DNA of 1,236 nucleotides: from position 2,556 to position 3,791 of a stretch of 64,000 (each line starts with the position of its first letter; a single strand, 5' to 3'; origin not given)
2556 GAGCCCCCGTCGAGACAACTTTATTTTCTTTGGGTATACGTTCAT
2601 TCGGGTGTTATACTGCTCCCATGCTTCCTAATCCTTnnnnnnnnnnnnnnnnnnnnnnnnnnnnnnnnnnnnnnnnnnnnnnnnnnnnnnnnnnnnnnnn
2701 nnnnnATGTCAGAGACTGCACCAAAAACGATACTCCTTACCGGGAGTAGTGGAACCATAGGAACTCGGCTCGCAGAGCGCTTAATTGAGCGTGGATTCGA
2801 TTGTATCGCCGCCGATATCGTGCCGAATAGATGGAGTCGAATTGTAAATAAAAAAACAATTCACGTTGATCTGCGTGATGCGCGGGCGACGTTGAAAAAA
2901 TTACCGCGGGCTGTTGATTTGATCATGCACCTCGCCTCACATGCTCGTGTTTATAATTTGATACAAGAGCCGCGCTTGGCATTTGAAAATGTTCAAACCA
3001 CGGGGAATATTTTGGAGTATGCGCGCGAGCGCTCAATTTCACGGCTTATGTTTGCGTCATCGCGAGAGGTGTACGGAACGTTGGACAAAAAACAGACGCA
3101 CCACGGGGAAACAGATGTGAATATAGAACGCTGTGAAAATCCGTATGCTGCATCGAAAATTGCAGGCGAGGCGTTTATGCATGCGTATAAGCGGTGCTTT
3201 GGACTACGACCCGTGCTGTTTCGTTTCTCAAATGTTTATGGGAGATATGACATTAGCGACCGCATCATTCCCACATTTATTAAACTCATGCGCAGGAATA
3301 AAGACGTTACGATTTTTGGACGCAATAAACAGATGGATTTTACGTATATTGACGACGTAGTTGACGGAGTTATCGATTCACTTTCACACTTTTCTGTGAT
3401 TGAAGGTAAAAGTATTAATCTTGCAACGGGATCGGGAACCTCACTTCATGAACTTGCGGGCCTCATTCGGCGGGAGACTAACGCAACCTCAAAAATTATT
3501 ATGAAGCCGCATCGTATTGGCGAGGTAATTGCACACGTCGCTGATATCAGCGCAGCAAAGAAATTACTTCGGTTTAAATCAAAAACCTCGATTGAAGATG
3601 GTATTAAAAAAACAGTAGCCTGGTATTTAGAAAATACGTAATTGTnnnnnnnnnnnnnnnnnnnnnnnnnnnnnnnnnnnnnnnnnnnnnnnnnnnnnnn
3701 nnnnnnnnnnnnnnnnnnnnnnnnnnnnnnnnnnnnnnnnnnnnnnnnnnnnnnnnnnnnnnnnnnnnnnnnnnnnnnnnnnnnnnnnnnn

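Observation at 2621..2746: Decayed paralog start / possible leader peptide plus terminator placed in front of the 26-kb glycan locus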

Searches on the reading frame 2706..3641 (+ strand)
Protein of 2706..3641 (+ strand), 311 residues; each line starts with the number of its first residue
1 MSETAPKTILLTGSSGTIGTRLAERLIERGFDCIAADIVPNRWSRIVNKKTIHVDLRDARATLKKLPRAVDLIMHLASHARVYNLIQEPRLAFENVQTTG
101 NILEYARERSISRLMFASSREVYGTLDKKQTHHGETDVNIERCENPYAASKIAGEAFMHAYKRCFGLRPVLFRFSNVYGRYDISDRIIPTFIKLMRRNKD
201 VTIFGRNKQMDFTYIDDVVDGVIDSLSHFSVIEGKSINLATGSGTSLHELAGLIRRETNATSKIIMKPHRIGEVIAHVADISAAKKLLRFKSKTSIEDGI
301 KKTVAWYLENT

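Call 18: search_protein_families(library=pfam, proteins=[window:2706-3641:+])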
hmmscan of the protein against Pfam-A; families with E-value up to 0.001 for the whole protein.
window:2706-3641:+ (311 aa): 7 families
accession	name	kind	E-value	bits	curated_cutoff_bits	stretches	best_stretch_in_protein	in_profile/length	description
PF01370.27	Epimerase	-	2.4e-43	148.7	20.9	1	9-239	1-239/240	NAD dependent epimerase/dehydratase family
PF16363.11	GDP_Man_Dehyd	-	3.2e-32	112.7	27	1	10-303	1-332/332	GDP-mannose 4,6 dehydratase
PF01073.25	3Beta_HSD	-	3.6e-17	62.8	22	1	11-222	2-225/280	3-beta hydroxysteroid dehydrogenase/isomerase family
PF04321.23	RmlD_sub_bind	-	1.9e-15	57.1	27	1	8-263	2-236/287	RmlD substrate binding domain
PF07993.18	NAD_binding_4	-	2.4e-11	43.7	20.1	1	61-220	80-256/258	Male sterility protein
PF02719.21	Polysacc_synt_2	-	2.2e-07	30.8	20.2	0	9-119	1-128/293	Polysaccharide biosynthesis protein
PF00106.31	adh_short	-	5.1e-06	26.5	26.6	1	7-49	1-43/195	short chain dehydrogenase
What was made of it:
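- Checked: The epimerase ATG at 2706 is correct, with a Pfam Epimerase hit at 2.4e-43 (call 18).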

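Call 49: find_homologous_proteins(query=window:2706-3641:+, max_evalue=1e-60)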
Query window:2706-3641:+ (311 aa): 1928 proteins with E <= 1e-60 among 7788 candidates; the best 120 are listed.
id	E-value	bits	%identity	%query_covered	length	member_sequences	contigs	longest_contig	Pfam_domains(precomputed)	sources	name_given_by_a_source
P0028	2.1e-202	689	100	100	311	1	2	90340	PF04321.24,PF16363.12,PF02719.22,PF01073.26,PF07993.19,PF00106.32,PF01370.28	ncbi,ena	-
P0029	1.3e-153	528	77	98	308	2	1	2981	PF04321.24,PF16363.12,PF02719.22,PF01073.26,PF07993.19,PF00106.32,PF01370.28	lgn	-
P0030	2.6e-100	353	53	98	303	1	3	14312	PF04321.24,PF16363.12,PF02719.22,PF01073.26,PF07993.19,PF01370.28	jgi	jgi:UDP-glucose 4-epimerase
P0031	3.8e-100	353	53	97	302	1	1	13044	PF04321.24,PF16363.12,PF02719.22,PF01073.26,PF07993.19,PF01370.28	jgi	jgi:UDP-glucose 4-epimerase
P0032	5.5e-100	352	53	98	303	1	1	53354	PF04321.24,PF16363.12,PF02719.22,PF01073.26,PF07993.19,PF01370.28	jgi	jgi:nucleoside-diphosphate-sugar epimerase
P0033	5.9e-100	352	52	97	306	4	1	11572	PF04321.24,PF16363.12,PF02719.22,PF01073.26,PF07993.19,PF01370.28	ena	-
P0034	6.0e-100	352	53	97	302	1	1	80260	PF04321.24,PF16363.12,PF02719.22,PF01073.26,PF07993.19,PF00106.32,PF01370.28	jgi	jgi:nucleoside-diphosphate-sugar epimerase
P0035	7.1e-100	352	53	98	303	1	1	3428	PF04321.24,PF16363.12,PF02719.22,PF01073.26,PF07993.19,PF01370.28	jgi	jgi:UDP-glucose 4-epimerase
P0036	1.2e-99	351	53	97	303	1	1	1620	PF04321.24,PF16363.12,PF02719.22,PF01073.26,PF07993.19,PF01370.28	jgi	jgi:nucleoside-diphosphate-sugar epimerase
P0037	1.3e-99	351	52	97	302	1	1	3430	PF04321.24,PF16363.12,PF02719.22,PF01073.26,PF07993.19,PF01370.28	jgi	jgi:UDP-glucose 4-epimerase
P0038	1.3e-99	351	53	98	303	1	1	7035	PF04321.24,PF16363.12,PF02719.22,PF01073.26,PF07993.19,PF01370.28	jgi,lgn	jgi:UDP-glucose 4-epimerase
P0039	1.7e-99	351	52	98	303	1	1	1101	PF04321.24,PF16363.12,PF02719.22,PF01073.26,PF07993.19,PF01370.28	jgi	jgi:UDP-glucose 4-epimerase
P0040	2.4e-99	350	53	98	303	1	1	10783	PF04321.24,PF16363.12,PF02719.22,PF01073.26,PF07993.19,PF01370.28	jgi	-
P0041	5.7e-99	349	52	97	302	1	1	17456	PF04321.24,PF16363.12,PF02719.22,PF01073.26,PF07993.19,PF13460.13,PF01370.28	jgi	jgi:nucleoside-diphosphate-sugar epimerase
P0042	7.1e-99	349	52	98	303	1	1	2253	PF04321.24,PF16363.12,PF02719.22,PF01073.26,PF07993.19,PF01370.28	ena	-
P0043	8.5e-99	349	52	98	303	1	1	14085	PF04321.24,PF16363.12,PF02719.22,PF01073.26,PF07993.19,PF01370.28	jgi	jgi:UDP-glucose 4-epimerase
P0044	8.7e-99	348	52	98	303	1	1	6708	PF04321.24,PF16363.12,PF02719.22,PF01073.26,PF07993.19,PF01370.28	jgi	-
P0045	9.0e-99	348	52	97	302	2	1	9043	PF04321.24,PF16363.12,PF02719.22,PF01073.26,PF07993.19,PF01370.28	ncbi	-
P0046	9.6e-99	348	52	98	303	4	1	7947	PF04321.24,PF16363.12,PF02719.22,PF01073.26,PF07993.19,PF13460.13,PF01370.28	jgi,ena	-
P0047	1.0e-98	348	52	97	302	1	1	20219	PF04321.24,PF16363.12,PF02719.22,PF01073.26,PF07993.19,PF01370.28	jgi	jgi:UDP-glucose 4-epimerase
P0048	1.1e-98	348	50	97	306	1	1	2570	PF04321.24,PF16363.12,PF02719.22,PF01073.26,PF07993.19,PF13460.13,PF00106.32,PF01370.28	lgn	-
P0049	1.5e-98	348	51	97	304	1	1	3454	PF04321.24,PF16363.12,PF02719.22,PF01073.26,PF07993.19,PF13460.13,PF00106.32,PF01370.28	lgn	-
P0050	1.5e-98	348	52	98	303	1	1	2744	PF04321.24,PF16363.12,PF02719.22,PF01073.26,PF07993.19,PF01370.28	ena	-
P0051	2.0e-98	347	52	98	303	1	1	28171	PF04321.24,PF16363.12,PF02719.22,PF01073.26,PF07993.19,PF01370.28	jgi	jgi:UDP-glucose 4-epimerase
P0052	2.6e-98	347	52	100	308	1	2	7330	PF04321.24,PF16363.12,PF02719.22,PF01073.26,PF07993.19,PF13460.13,PF00106.32,PF01370.28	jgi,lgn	-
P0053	3.3e-98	347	51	97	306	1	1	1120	PF04321.24,PF16363.12,PF02719.22,PF01073.26,PF07993.19,PF13460.13,PF00106.32,PF01370.28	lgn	-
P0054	4.1e-98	346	52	98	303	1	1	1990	PF04321.24,PF16363.12,PF02719.22,PF01073.26,PF07993.19,PF01370.28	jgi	jgi:UDP-glucose 4-epimerase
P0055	5.8e-98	346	52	98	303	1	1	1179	PF04321.24,PF16363.12,PF02719.22,PF01073.26,PF07993.19,PF01370.28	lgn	-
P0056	6.1e-98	346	52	98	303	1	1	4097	PF04321.24,PF16363.12,PF02719.22,PF01073.26,PF07993.19,PF01370.28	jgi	-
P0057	7.3e-98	345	51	98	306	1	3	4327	PF04321.24,PF16363.12,PF02719.22,PF01073.26,PF07993.19,PF13460.13,PF01370.28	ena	-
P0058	1.2e-97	345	52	96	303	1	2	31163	PF04321.24,PF16363.12,PF02719.22,PF01073.26,PF07993.19,PF01370.28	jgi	jgi:nucleoside-diphosphate-sugar epimerase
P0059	1.3e-97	345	53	97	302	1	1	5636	PF04321.24,PF16363.12,PF02719.22,PF01073.26,PF07993.19,PF01370.28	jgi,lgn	jgi:UDP-glucose 4-epimerase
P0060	2.3e-97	344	52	97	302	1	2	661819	PF04321.24,PF16363.12,PF02719.22,PF01073.26,PF07993.19,PF01370.28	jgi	jgi:nucleoside-diphosphate-sugar epimerase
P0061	3.3e-97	343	52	97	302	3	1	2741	PF04321.24,PF16363.12,PF02719.22,PF01073.26,PF07993.19,PF01370.28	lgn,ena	-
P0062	4.2e-97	343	51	97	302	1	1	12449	PF04321.24,PF16363.12,PF02719.22,PF01073.26,PF07993.19,PF01370.28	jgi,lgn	jgi:UDP-glucose 4-epimerase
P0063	4.2e-97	343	50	96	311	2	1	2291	PF04321.24,PF16363.12,PF02719.22,PF01073.26,PF07993.19,PF13460.13,PF00106.32,PF01370.28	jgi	-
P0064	5.4e-97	343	49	97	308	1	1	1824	PF04321.24,PF16363.12,PF02719.22,PF01073.26,PF07993.19,PF13460.13,PF00106.32,PF01370.28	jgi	-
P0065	6.3e-97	342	53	97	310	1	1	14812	PF04321.24,PF16363.12,PF02719.22,PF01073.26,PF07993.19,PF13460.13,PF00106.32,PF01370.28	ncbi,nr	ncbi:SDR family NAD(P)-dependent oxidoreductase [Candidatus Woesearchaeota archaeon]|nr:SDR family N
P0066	1.1e-96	342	51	98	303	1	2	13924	PF04321.24,PF16363.12,PF02719.22,PF01073.26,PF07993.19,PF13460.13,PF01370.28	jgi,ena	-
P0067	1.7e-96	341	51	97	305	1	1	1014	PF04321.24,PF16363.12,PF02719.22,PF01073.26,PF07993.19,PF13460.13,PF00106.32,PF01370.28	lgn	-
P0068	1.7e-96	341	51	98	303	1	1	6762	PF04321.24,PF16363.12,PF02719.22,PF01073.26,PF07993.19,PF01370.28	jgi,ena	-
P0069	1.8e-96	341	50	98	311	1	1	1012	PF04321.24,PF16363.12,PF02719.22,PF01073.26,PF07993.19,PF13460.13,PF00106.32,PF01370.28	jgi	jgi:UDP-glucose 4-epimerase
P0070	2.1e-96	341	52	98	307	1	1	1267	PF04321.24,PF16363.12,PF02719.22,PF05368.20,PF01073.26,PF07993.19,PF13460.13,PF01370.28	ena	-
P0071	2.2e-96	341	51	97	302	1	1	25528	PF04321.24,PF16363.12,PF02719.22,PF01073.26,PF07993.19,PF01370.28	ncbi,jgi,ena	jgi:UDP-glucose 4-epimerase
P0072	2.7e-96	340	50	97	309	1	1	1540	PF04321.24,PF16363.12,PF02719.22,PF01073.26,PF07993.19,PF00106.32,PF01370.28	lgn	-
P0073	3.6e-96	340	51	97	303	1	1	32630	PF04321.24,PF16363.12,PF02719.22,PF01073.26,PF07993.19,PF00106.32,PF01370.28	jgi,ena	-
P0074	4.0e-96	340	51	98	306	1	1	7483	PF04321.24,PF16363.12,PF02719.22,PF01073.26,PF07993.19,PF13460.13,PF00106.32,PF01370.28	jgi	-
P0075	4.2e-96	340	50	98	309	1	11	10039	PF04321.24,PF16363.12,PF02719.22,PF01073.26,PF07993.19,PF00106.32,PF01370.28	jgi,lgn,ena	-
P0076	5.5e-96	339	51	98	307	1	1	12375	PF04321.24,PF16363.12,PF02719.22,PF01073.26,PF07993.19,PF13460.13,PF00106.32,PF01370.28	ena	-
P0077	6.3e-96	339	51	98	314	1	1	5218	PF04321.24,PF16363.12,PF02719.22,PF01073.26,PF07993.19,PF13460.13,PF00106.32,PF01370.28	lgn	-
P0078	9.6e-96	339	51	98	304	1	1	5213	PF04321.24,PF16363.12,PF02719.22,PF01073.26,PF07993.19,PF13460.13,PF00106.32,PF01370.28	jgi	-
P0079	1.0e-95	338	51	98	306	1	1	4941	PF04321.24,PF16363.12,PF02719.22,PF01073.26,PF07993.19,PF13460.13,PF00106.32,PF01370.28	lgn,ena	-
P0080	1.2e-95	338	51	97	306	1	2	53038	PF04321.24,PF16363.12,PF02719.22,PF01073.26,PF07993.19,PF01370.28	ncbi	ncbi:MAG: NAD-dependent epimerase/dehydratase family protein [Minisyncoccia bacterium]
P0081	1.3e-95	338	48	99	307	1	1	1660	PF04321.24,PF16363.12,PF02719.22,PF01073.26,PF07993.19,PF00106.32,PF01370.28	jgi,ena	-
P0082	1.4e-95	338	50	98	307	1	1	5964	PF04321.24,PF16363.12,PF02719.22,PF01073.26,PF07993.19,PF13460.13,PF00106.32,PF01370.28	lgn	-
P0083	1.7e-95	338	49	97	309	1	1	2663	PF04321.24,PF16363.12,PF02719.22,PF01073.26,PF07993.19,PF00106.32,PF01370.28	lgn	-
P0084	2.7e-95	337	51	98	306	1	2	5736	PF04321.24,PF16363.12,PF02719.22,PF01073.26,PF07993.19,PF13460.13,PF00106.32,PF01370.28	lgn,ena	-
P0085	3.0e-95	337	50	97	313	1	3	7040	PF04321.24,PF16363.12,PF02719.22,PF01073.26,PF07993.19,PF13460.13,PF00106.32,PF01370.28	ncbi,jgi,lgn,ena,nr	ncbi:MAG TPA: NAD-dependent epimerase/dehydratase family protein [Candidatus Altiarchaeales archaeon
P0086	3.3e-95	337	50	97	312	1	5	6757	PF04321.24,PF16363.12,PF02719.22,PF01073.26,PF07993.19,PF13460.13,PF00106.32,PF01370.28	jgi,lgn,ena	-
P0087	3.3e-95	337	51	98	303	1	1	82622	PF04321.24,PF16363.12,PF02719.22,PF01073.26,PF07993.19,PF01370.28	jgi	jgi:nucleoside-diphosphate-sugar epimerase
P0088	3.6e-95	337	50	100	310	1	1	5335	PF04321.24,PF16363.12,PF02719.22,PF01073.26,PF07993.19,PF00106.32,PF01370.28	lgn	-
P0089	4.0e-95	336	52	98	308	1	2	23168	PF04321.24,PF16363.12,PF02719.22,PF01073.26,PF07993.19,PF13460.13,PF00106.32,PF01370.28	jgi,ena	-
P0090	4.0e-95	336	49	97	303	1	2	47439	PF04321.24,PF16363.12,PF02719.22,PF01073.26,PF07993.19,PF01370.28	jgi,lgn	jgi:UDP-glucose 4-epimerase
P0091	4.2e-95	336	50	97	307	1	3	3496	PF04321.24,PF16363.12,PF02719.22,PF01073.26,PF07993.19,PF13460.13,PF00106.32,PF01370.28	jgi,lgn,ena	-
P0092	7.4e-95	336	51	97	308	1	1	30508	PF04321.24,PF16363.12,PF02719.22,PF01073.26,PF07993.19,PF01370.28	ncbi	ncbi:MAG: NAD-dependent epimerase/dehydratase family protein [Minisyncoccia bacterium]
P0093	8.5e-95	335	49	98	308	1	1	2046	PF04321.24,PF16363.12,PF02719.22,PF01073.26,PF07993.19,PF13460.13,PF00106.32,PF01370.28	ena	-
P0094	9.7e-95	335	50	99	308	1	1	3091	PF04321.24,PF16363.12,PF02719.22,PF01073.26,PF07993.19,PF13460.13,PF00106.32,PF01370.28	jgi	-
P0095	1.0e-94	335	50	98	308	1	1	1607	PF04321.24,PF16363.12,PF02719.22,PF01073.26,PF07993.19,PF01370.28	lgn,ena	-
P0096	1.4e-94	335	49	99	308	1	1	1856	PF04321.24,PF16363.12,PF02719.22,PF01073.26,PF07993.19,PF13460.13,PF00106.32,PF01370.28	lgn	-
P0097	1.5e-94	335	51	97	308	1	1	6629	PF04321.24,PF16363.12,PF02719.22,PF01073.26,PF07993.19,PF01370.28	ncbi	ncbi:MAG: NAD-dependent epimerase/dehydratase family protein [Minisyncoccia bacterium]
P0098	1.6e-94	334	50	97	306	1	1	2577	PF04321.24,PF16363.12,PF02719.22,PF01073.26,PF07993.19,PF13460.13,PF00106.32,PF01370.28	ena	-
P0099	1.8e-94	334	50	98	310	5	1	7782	PF04321.24,PF16363.12,PF02719.22,PF01073.26,PF07993.19,PF13460.13,PF00106.32,PF01370.28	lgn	-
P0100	1.9e-94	334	51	97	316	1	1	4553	PF04321.24,PF16363.12,PF02719.22,PF01073.26,PF07993.19,PF13460.13,PF00106.32,PF01370.28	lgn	-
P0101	2.0e-94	334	50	97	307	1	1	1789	PF04321.24,PF16363.12,PF02719.22,PF01073.26,PF07993.19,PF13460.13,PF00106.32,PF01370.28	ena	-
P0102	2.7e-94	334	50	97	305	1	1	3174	PF04321.24,PF16363.12,PF02719.22,PF01073.26,PF07993.19,PF01370.28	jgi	-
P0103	3.0e-94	334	49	97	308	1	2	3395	PF04321.24,PF16363.12,PF02719.22,PF01073.26,PF07993.19,PF00106.32,PF01370.28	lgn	-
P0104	3.0e-94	334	49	98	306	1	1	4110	PF04321.24,PF16363.12,PF02719.22,PF01073.26,PF07993.19,PF00106.32,PF01370.28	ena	-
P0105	3.0e-94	334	49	98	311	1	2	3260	PF04321.24,PF16363.12,PF02719.22,PF01073.26,PF07993.19,PF13460.13,PF00106.32,PF01370.28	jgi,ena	-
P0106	3.1e-94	334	51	98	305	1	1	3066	PF04321.24,PF16363.12,PF02719.22,PF01073.26,PF07993.19,PF13460.13,PF00106.32,PF01370.28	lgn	-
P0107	4.1e-94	333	50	98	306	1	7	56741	PF04321.24,PF16363.12,PF02719.22,PF01073.26,PF07993.19,PF13460.13,PF00106.32,PF01370.28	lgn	-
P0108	4.5e-94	333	50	99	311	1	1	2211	PF04321.24,PF16363.12,PF02719.22,PF01073.26,PF07993.19,PF13460.13,PF00106.32,PF01370.28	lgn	-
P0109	5.4e-94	333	50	98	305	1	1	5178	PF04321.24,PF16363.12,PF02719.22,PF01073.26,PF07993.19,PF13460.13,PF00106.32,PF01370.28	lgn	-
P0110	5.9e-94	333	51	97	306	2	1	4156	PF04321.24,PF16363.12,PF02719.22,PF01073.26,PF07993.19,PF13460.13,PF00106.32,PF01370.28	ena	-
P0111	6.1e-94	333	50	100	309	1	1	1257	PF04321.24,PF16363.12,PF02719.22,PF01073.26,PF07993.19,PF13460.13,PF00106.32,PF01370.28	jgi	-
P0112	7.3e-94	332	49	99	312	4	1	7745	PF04321.24,PF16363.12,PF02719.22,PF01073.26,PF07993.19,PF13460.13,PF01370.28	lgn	-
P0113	7.6e-94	332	50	98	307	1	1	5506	PF04321.24,PF16363.12,PF02719.22,PF01073.26,PF07993.19,PF13460.13,PF00106.32,PF01370.28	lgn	-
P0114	8.6e-94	332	49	98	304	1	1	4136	PF04321.24,PF16363.12,PF02719.22,PF01073.26,PF07993.19,PF00106.32,PF01370.28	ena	-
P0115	9.2e-94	332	50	97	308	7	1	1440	PF04321.24,PF16363.12,PF02719.22,PF01073.26,PF07993.19,PF13460.13,PF00106.32,PF01370.28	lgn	-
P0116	9.3e-94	332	49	97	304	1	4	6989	PF04321.24,PF16363.12,PF02719.22,PF01073.26,PF07993.19,PF13460.13,PF00106.32,PF01370.28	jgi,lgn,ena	-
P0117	9.5e-94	332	49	98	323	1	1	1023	PF04321.24,PF16363.12,PF02719.22,PF01073.26,PF07993.19,PF13460.13,PF00106.32,PF01370.28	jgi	jgi:nucleoside-diphosphate-sugar epimerase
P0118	1.1e-93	332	50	98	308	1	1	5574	PF04321.24,PF16363.12,PF02719.22,PF01073.26,PF07993.19,PF13460.13,PF00106.32,PF01370.28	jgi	jgi:nucleoside-diphosphate-sugar epimerase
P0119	1.1e-93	332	51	97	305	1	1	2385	PF04321.24,PF16363.12,PF02719.22,PF01073.26,PF07993.19,PF13460.13,PF00106.32,PF01370.28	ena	-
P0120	1.3e-93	331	50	97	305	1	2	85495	PF04321.24,PF16363.12,PF02719.22,PF01073.26,PF07993.19,PF01370.28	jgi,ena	-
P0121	1.6e-93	331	49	98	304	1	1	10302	PF04321.24,PF16363.12,PF02719.22,PF01073.26,PF07993.19,PF00106.32,PF01370.28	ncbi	-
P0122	1.7e-93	331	49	97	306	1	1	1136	PF04321.24,PF16363.12,PF02719.22,PF01073.26,PF07993.19,PF13460.13,PF00106.32,PF01370.28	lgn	-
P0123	1.7e-93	331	49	97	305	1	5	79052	PF04321.24,PF16363.12,PF02719.22,PF01073.26,PF07993.19,PF13460.13,PF00106.32,PF01370.28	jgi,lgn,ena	jgi:UDP-glucose 4-epimerase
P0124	1.8e-93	331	51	96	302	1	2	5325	PF04321.24,PF16363.12,PF02719.22,PF01073.26,PF07993.19,PF13460.13,PF00106.32,PF01370.28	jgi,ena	jgi:UDP-glucose 4-epimerase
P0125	2.1e-93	331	50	97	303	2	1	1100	PF04321.24,PF16363.12,PF02719.22,PF01073.26,PF07993.19,PF13460.13,PF00106.32,PF01370.28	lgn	-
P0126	2.4e-93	331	49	96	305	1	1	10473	PF04321.24,PF16363.12,PF02719.22,PF01073.26,PF07993.19,PF01370.28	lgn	-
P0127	2.5e-93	331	50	97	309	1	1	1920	PF04321.24,PF16363.12,PF02719.22,PF01073.26,PF07993.19,PF00106.32,PF01370.28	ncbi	-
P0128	3.4e-93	330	49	98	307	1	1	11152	PF04321.24,PF16363.12,PF02719.22,PF01073.26,PF07993.19,PF00106.32,PF01370.28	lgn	-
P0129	4.4e-93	330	49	98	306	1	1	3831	PF04321.24,PF16363.12,PF02719.22,PF01073.26,PF07993.19,PF13460.13,PF00106.32,PF01370.28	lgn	-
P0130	5.2e-93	330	48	100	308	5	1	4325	PF04321.24,PF16363.12,PF02719.22,PF01073.26,PF07993.19,PF13460.13,PF00106.32,PF01370.28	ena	-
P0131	5.3e-93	329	47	97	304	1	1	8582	PF04321.24,PF16363.12,PF02719.22,PF01073.26,PF07993.19,PF00106.32,PF01370.28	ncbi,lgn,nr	ncbi:MAG: SDR family NAD(P)-dependent oxidoreductase [Patescibacteria group bacterium]|nr:SDR family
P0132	5.6e-93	329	50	97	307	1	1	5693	PF04321.24,PF16363.12,PF02719.22,PF01073.26,PF07993.19,PF13460.13,PF00106.32,PF01370.28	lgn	-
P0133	6.5e-93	329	50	97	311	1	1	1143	PF04321.24,PF16363.12,PF02719.22,PF01073.26,PF07993.19,PF13460.13,PF01370.28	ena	-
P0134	6.8e-93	329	50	97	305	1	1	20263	PF04321.24,PF16363.12,PF02719.22,PF01073.26,PF07993.19,PF00106.32,PF01370.28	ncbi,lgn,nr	ncbi:MAG: nucleoside-diphosphate sugar epimerase [Candidatus Parcubacteria bacterium]|nr:MAG: nucleo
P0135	7.1e-93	329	48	97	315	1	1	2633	PF04321.24,PF16363.12,PF02719.22,PF01073.26,PF07993.19,PF13460.13,PF00106.32,PF01370.28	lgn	-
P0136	7.7e-93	329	50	97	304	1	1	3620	PF04321.24,PF16363.12,PF02719.22,PF01073.26,PF07993.19,PF01370.28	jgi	jgi:UDP-glucose 4-epimerase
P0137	8.7e-93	329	49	98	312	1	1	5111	PF04321.24,PF16363.12,PF02719.22,PF01073.26,PF07993.19,PF00106.32,PF01370.28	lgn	-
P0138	9.4e-93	329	49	97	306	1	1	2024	PF04321.24,PF16363.12,PF02719.22,PF01073.26,PF07993.19,PF13460.13,PF00106.32,PF01370.28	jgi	-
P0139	1.1e-92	328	48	98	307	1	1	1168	PF04321.24,PF16363.12,PF02719.22,PF01073.26,PF07993.19,PF13460.13,PF00106.32,PF01370.28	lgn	-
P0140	1.1e-92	328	47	98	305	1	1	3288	PF04321.24,PF16363.12,PF02719.22,PF01073.26,PF07993.19,PF00106.32,PF01370.28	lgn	-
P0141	1.1e-92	328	49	97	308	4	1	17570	PF04321.24,PF16363.12,PF02719.22,PF01073.26,PF07993.19,PF13460.13,PF00106.32,PF01370.28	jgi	-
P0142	1.1e-92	328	52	98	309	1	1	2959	PF04321.24,PF16363.12,PF02719.22,PF01073.26,PF07993.19,PF13460.13,PF01370.28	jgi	-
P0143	1.8e-92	328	50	99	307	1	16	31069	PF04321.24,PF16363.12,PF02719.22,PF01073.26,PF07993.19,PF13460.13,PF00106.32,PF01370.28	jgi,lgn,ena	jgi:UDP-glucose 4-epimerase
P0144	1.9e-92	328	50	97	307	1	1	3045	PF04321.24,PF16363.12,PF02719.22,PF01073.26,PF07993.19,PF00106.32,PF01370.28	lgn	-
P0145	1.9e-92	328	49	97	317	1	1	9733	PF04321.24,PF16363.12,PF02719.22,PF01073.26,PF07993.19,PF13460.13,PF00106.32,PF01370.28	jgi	-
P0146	2.1e-92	328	49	97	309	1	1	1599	PF04321.24,PF16363.12,PF02719.22,PF01073.26,PF07993.19,PF13460.13,PF00106.32,PF01370.28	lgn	-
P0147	2.3e-92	327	48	99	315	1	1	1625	PF04321.24,PF16363.12,PF02719.22,PF01073.26,PF07993.19,PF13460.13,PF00106.32,PF01370.28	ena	-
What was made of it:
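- Tried and rejected: The taxon could not be established; the best named epimerase relatives, at about 50% identity, are Patescibacteria/Minisyncoccia and some archaeal MAGs (call 49).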

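Call 52: find_encoding_contigs(protein=P0028, flank=10000, max_places=3)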
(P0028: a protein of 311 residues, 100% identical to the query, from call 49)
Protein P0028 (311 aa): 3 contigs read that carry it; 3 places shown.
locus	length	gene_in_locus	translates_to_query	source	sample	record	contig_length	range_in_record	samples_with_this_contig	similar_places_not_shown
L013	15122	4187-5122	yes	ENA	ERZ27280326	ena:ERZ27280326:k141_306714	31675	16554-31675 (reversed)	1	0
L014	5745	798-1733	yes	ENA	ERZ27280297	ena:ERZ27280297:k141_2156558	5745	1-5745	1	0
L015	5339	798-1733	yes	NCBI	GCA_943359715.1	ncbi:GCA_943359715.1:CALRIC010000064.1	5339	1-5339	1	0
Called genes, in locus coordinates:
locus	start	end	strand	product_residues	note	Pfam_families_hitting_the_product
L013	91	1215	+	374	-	-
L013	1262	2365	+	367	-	-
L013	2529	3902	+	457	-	-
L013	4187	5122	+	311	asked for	PF00106:adh_short (faint), PF01073:3Beta_HSD, PF01370:Epimerase, PF02719:Polysacc_synt_2 (faint), PF04321:RmlD_sub_bind, PF16363:GDP_Man_Dehyd, PF07993:NAD_binding_4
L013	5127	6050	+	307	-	PF00535:Glycos_transf_2, PF10111:Glyco_tranf_2_2 (weak), PF13641:Glyco_tranf_2_3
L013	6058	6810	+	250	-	PF13489:Methyltransf_23, PF13847:Methyltransf_31 (weak), PF08241:Methyltransf_11, PF08242:Methyltransf_12, PF13649:Methyltransf_25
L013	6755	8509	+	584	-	PF13231:PMT_2 (weak)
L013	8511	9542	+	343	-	PF00534:Glycos_transf_1, PF13692:Glyco_trans_1_4, PF13524:Glyco_trans_1_2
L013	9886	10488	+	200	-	PF02163:Peptidase_M50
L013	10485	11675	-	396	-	PF00534:Glycos_transf_1, PF13692:Glyco_trans_1_4, PF13524:Glyco_trans_1_2 (weak)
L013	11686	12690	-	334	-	PF01370:Epimerase, PF04321:RmlD_sub_bind (weak), PF16363:GDP_Man_Dehyd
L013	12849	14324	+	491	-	PF01943:Polysacc_synt, PF13440:Polysacc_synt_3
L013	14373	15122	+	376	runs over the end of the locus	PF01041:DegT_DnrJ_EryC1, PF00155:Aminotran_1_2, PF01212:Beta_elim_lyase, PF00266:Aminotran_5 (weak), PF01053:Cys_Met_Meta_PP (weak)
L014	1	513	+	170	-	?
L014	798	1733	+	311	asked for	PF00106:adh_short (faint), PF01073:3Beta_HSD, PF01370:Epimerase, PF02719:Polysacc_synt_2 (faint), PF04321:RmlD_sub_bind, PF16363:GDP_Man_Dehyd, PF07993:NAD_binding_4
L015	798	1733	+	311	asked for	PF00106:adh_short (faint), PF01073:3Beta_HSD, PF01370:Epimerase, PF02719:Polysacc_synt_2 (faint), PF04321:RmlD_sub_bind, PF16363:GDP_Man_Dehyd, PF07993:NAD_binding_4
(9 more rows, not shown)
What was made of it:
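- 2706..3641 (+): NAD-dependent epimerase/dehydratase, first gene of the operon (followed by GT2 at 3646-4569). The same gene order is seen in L013 (call 52).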
